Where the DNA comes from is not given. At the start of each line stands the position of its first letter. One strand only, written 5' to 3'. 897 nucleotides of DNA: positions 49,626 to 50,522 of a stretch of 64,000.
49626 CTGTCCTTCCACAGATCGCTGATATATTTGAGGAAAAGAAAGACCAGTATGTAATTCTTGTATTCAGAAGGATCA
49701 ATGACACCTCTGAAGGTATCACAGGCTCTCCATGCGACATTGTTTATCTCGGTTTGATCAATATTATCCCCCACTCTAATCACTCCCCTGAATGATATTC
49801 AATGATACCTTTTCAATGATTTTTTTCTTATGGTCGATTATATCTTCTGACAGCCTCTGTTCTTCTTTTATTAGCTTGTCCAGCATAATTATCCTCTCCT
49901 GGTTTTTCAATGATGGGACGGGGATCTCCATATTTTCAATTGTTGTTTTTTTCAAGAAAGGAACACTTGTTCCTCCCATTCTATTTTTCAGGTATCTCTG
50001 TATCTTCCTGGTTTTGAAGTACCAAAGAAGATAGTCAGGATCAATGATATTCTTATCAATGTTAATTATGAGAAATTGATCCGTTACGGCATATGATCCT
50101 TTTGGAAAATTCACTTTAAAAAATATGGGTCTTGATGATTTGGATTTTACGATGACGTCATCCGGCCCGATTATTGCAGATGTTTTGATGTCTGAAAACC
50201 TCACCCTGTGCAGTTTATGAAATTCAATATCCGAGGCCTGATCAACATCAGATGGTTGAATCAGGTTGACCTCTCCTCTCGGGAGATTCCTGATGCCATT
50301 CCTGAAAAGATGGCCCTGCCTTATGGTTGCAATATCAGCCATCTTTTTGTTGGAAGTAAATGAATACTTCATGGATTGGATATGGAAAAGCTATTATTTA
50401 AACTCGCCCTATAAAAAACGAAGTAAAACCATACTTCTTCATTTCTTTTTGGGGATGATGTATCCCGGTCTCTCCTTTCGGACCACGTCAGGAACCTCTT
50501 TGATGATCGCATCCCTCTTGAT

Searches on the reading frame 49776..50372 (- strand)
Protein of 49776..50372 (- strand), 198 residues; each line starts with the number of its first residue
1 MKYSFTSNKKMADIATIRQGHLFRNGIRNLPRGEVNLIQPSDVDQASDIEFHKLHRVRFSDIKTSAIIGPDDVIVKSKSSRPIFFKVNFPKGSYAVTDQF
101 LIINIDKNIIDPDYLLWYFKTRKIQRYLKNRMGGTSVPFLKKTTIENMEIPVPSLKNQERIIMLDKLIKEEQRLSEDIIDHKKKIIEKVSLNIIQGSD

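Call 20: search_protein_families(library=padloc, proteins=[window:49776-50372:-], max_evalue=0.001)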
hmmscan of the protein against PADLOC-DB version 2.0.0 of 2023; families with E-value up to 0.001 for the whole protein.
window:49776-50372:- (198 aa): 86 families (the best 25 are shown)
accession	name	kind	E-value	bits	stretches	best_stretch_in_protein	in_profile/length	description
PDLC03068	Specificity_I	-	7.4e-20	69.4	1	8-162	6-159/403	Type I specificity subunit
PDLC03178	Specificity_I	-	8.5e-18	62.9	1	8-187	221-407/411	Type I specificity subunit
PDLC03090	Specificity_I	-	8.6e-18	62.8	1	9-169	25-184/434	Type I specificity subunit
PDLC03077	Specificity_I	-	2.3e-16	58.4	1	8-166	219-376/417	Type I specificity subunit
PDLC04137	mad5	-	2.1e-15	54.8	1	13-174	220-375/392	mads_5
PDLC03079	Specificity_I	-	3.3e-15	54.2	1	32-162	50-177/470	Type I specificity subunit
PDLC03100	Specificity_I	-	5.5e-14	50.4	1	7-195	197-389/392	Type I specificity subunit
PDLC03099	Specificity_I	-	5.8e-14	50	1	8-184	7-159/405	Type I specificity subunit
PDLC03086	Specificity_I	-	5.9e-14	49.9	1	34-176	37-181/458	Type I specificity subunit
PDLC03089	Specificity_I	-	1.6e-13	48.6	1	10-161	9-161/446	Type I specificity subunit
PDLC03119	Specificity_I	-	1.6e-13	48.3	1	10-166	7-161/393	Type I specificity subunit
PDLC03107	Specificity_I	-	2e-13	48.2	1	9-185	6-169/392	Type I specificity subunit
PDLC03105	Specificity_I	-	3.9e-12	44.4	1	32-187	265-417/448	Type I specificity subunit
PDLC03078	Specificity_I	-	5e-12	44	1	9-188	231-416/419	Type I specificity subunit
PDLC03076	Specificity_I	-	6.8e-12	43.4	1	43-168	352-480/488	Type I specificity subunit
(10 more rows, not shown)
